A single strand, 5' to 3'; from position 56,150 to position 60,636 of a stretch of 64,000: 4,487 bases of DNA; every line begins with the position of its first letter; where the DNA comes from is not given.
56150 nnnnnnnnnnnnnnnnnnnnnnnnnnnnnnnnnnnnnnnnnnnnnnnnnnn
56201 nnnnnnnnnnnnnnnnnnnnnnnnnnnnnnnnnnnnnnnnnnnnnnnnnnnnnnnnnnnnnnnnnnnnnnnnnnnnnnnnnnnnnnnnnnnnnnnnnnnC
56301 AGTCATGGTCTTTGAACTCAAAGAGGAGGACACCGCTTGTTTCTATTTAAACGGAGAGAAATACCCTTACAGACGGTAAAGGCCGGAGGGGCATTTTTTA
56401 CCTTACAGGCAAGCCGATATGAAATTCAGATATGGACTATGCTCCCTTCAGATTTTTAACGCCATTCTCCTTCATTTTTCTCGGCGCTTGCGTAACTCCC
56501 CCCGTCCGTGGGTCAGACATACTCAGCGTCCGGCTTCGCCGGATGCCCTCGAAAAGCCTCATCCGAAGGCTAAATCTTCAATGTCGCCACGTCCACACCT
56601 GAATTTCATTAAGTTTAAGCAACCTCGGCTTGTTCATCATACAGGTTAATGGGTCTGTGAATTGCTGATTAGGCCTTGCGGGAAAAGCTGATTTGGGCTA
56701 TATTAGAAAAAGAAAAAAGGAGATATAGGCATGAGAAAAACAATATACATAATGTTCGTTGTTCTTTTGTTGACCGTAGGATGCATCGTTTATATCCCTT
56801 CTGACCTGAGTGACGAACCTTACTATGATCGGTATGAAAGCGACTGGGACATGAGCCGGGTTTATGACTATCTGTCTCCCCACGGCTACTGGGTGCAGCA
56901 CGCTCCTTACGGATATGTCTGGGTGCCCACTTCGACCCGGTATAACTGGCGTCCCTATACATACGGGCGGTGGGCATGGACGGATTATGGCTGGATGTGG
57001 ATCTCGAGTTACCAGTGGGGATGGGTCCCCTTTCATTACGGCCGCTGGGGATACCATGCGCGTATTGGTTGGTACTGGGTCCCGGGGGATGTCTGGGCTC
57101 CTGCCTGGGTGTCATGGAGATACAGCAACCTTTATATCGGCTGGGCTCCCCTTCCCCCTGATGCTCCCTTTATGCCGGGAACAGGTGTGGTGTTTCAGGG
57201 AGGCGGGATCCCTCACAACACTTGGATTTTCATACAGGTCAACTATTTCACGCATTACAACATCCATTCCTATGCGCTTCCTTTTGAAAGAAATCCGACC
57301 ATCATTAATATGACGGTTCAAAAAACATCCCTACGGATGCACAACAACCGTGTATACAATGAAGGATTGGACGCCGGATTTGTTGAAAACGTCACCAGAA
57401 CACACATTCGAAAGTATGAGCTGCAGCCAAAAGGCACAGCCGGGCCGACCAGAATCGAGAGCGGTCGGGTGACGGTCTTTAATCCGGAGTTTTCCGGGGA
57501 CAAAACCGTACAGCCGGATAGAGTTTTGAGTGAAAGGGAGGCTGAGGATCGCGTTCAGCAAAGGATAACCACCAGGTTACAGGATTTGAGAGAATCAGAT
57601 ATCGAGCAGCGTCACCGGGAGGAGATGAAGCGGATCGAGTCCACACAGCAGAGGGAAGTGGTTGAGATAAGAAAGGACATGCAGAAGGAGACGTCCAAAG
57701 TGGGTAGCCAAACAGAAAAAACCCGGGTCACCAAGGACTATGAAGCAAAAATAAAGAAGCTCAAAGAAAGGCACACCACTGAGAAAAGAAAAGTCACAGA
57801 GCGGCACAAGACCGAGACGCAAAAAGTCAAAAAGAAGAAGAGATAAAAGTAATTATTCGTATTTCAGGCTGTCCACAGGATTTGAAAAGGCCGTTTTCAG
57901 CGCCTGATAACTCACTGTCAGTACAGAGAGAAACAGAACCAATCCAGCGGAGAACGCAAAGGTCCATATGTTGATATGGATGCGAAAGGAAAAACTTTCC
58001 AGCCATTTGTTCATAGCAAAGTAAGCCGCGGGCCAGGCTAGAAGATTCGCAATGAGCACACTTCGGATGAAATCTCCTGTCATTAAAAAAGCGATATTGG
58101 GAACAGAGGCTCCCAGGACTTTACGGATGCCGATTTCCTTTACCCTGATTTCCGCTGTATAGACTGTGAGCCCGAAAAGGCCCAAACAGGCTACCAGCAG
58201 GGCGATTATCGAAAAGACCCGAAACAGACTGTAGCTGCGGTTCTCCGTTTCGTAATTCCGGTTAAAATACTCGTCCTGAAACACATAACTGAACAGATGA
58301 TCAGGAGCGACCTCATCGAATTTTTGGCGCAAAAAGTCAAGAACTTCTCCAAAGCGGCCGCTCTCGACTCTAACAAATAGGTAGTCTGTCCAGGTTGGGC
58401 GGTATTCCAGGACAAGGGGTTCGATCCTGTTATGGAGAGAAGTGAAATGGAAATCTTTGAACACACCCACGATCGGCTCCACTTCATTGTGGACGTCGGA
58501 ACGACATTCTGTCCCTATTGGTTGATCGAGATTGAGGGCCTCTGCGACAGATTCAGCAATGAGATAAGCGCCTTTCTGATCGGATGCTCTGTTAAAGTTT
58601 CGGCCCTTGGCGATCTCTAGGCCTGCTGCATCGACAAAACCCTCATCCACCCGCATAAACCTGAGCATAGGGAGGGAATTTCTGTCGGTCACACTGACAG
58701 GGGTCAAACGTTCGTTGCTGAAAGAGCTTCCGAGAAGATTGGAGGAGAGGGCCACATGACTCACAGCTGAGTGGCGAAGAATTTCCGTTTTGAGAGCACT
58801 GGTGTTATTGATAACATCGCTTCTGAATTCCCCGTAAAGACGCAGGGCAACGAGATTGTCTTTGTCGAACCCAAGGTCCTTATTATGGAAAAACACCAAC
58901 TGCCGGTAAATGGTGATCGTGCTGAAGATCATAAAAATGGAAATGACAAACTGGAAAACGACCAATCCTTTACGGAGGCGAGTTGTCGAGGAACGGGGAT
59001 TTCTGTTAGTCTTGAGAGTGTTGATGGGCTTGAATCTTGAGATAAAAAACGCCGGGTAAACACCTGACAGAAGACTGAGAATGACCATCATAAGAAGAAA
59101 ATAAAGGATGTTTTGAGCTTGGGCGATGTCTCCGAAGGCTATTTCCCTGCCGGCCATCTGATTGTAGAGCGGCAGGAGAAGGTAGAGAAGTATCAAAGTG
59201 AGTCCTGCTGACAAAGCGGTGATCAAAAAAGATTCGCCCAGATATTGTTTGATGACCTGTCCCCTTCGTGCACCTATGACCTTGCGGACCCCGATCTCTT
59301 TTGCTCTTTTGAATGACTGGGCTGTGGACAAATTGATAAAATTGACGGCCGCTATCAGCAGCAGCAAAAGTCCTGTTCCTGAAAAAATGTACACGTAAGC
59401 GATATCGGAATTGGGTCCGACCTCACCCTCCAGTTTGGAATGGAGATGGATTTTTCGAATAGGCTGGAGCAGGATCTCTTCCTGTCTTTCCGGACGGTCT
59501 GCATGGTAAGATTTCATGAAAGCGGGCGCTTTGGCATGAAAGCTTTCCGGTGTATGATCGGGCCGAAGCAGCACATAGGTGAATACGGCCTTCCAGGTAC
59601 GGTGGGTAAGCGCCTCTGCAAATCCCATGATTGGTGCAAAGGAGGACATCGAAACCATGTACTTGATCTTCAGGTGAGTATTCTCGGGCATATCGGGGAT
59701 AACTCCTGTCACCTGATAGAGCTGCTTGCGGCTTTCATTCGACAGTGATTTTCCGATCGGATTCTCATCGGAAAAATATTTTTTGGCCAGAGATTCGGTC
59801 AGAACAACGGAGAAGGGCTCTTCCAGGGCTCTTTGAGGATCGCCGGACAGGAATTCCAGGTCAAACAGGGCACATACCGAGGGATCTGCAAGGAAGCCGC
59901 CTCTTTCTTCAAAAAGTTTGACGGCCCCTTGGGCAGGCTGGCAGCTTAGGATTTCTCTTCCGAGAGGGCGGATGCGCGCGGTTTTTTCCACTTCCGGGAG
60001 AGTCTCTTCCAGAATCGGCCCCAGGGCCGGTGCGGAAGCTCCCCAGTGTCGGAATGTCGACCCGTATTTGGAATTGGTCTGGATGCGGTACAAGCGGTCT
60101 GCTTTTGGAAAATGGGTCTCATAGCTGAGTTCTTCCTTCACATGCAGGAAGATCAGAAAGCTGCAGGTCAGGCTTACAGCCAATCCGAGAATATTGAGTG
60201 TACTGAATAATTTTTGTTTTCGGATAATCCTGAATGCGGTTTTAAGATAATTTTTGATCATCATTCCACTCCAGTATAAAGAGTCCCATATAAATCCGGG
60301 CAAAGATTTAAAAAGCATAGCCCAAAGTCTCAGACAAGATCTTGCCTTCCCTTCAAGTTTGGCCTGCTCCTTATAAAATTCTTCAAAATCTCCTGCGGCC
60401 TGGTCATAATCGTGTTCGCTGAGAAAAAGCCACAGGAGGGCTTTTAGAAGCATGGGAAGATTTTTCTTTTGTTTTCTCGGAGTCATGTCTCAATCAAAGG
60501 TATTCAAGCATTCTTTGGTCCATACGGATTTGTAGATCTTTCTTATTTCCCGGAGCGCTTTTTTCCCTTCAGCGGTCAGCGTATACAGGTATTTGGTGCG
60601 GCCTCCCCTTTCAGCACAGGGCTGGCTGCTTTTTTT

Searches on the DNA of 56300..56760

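Call 12: search_rna_families(source=window, start=56300, end=56760, threshold=evalue, max_evalue=10, show_alignments=2)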
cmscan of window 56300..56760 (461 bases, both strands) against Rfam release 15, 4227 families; matches with E-value up to 10: 4.
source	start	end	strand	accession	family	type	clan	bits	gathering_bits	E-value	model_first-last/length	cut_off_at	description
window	56560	56644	-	RF01860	Afu_455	Gene; snRNA; snoRNA; CD-box;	-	22.7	48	0.12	1-92/92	no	A. fumigatus snoRNA Afu_455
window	56337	56367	-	RF01072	TMV_UPD-PK3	Cis-reg;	-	17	34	0.1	1-31/31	no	Pseudoknot of upstream pseudoknot domain (UPD) of the 3'UTR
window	56603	56645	-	RF00287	SNORD44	Gene; snRNA; snoRNA; CD-box;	CL00060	15.4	40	1.8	1-61/61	no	Small nucleolar RNA SNORD44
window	56340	56457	+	RF00619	U6atac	Gene; snRNA; splicing;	CL00009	13.6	33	0.48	1-126/126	no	U6atac minor spliceosomal RNA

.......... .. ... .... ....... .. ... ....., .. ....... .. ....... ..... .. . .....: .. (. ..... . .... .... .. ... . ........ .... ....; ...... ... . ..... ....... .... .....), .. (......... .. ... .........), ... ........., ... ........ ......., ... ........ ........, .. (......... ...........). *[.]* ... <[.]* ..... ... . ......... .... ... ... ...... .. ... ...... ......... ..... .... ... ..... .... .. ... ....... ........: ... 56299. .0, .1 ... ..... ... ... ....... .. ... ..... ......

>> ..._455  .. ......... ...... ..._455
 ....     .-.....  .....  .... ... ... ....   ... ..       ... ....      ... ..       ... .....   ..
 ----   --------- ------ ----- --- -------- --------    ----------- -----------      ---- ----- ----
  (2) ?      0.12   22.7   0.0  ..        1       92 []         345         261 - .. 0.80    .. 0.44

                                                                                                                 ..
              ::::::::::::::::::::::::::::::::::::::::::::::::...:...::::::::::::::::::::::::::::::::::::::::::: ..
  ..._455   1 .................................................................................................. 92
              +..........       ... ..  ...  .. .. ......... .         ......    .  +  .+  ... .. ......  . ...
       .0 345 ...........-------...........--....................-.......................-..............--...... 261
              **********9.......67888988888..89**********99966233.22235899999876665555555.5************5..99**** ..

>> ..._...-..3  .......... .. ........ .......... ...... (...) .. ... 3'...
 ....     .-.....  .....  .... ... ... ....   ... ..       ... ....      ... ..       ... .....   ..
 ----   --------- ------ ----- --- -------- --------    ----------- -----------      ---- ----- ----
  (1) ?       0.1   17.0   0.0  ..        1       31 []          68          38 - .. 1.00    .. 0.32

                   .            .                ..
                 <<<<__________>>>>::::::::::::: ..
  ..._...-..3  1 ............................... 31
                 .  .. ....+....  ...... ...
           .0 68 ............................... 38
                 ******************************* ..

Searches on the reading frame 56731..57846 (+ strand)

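Call 14: search_protein_families(library=pfam, proteins=[window:56731-57846:+])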
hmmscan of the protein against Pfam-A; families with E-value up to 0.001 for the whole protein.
window:56731-57846:+ (371 aa): 1 family
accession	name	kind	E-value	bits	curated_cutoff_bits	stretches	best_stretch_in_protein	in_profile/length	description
PF20245.3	DUF6600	-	7.2e-34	116.4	27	1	46-144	2-101/102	Family of unknown function (DUF6600)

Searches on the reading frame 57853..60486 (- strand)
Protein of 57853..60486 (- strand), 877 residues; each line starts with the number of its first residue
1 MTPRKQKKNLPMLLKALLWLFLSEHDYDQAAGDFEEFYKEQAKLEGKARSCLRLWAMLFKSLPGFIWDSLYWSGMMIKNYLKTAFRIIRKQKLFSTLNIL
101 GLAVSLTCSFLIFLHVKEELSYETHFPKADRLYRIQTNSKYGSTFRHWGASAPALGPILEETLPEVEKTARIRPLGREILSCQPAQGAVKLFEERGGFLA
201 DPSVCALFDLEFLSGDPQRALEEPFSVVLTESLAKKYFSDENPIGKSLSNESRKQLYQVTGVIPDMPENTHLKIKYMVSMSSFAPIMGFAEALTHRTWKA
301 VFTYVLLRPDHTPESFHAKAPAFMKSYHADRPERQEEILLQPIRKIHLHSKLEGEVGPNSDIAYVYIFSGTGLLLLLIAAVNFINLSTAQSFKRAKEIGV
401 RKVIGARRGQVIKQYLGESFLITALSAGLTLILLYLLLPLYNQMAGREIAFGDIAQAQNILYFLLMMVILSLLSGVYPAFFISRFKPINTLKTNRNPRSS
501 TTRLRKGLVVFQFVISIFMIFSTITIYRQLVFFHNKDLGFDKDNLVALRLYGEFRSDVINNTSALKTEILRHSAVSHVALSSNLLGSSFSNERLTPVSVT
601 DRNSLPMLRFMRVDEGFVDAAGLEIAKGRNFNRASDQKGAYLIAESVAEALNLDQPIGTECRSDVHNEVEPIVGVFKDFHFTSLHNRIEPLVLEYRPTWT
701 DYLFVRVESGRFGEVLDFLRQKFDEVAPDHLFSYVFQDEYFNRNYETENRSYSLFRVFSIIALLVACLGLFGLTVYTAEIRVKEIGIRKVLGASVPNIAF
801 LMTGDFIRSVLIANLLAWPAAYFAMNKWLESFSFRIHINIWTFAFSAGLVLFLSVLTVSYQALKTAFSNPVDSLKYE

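Call 14: search_protein_families(library=pfam, proteins=[window:57853-60486:-])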
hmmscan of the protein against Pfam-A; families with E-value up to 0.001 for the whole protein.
window:57853-60486:- (877 aa): 2 families
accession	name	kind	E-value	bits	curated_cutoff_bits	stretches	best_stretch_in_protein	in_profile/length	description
PF02687.27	FtsX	-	3.6e-24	85.6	25.5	2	372-486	4-119/120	FtsX-like permease C-terminal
PF12704.14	MacB_PCD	-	1.6e-21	78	27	2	95-319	1-203/207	MacB-like periplasmic core domain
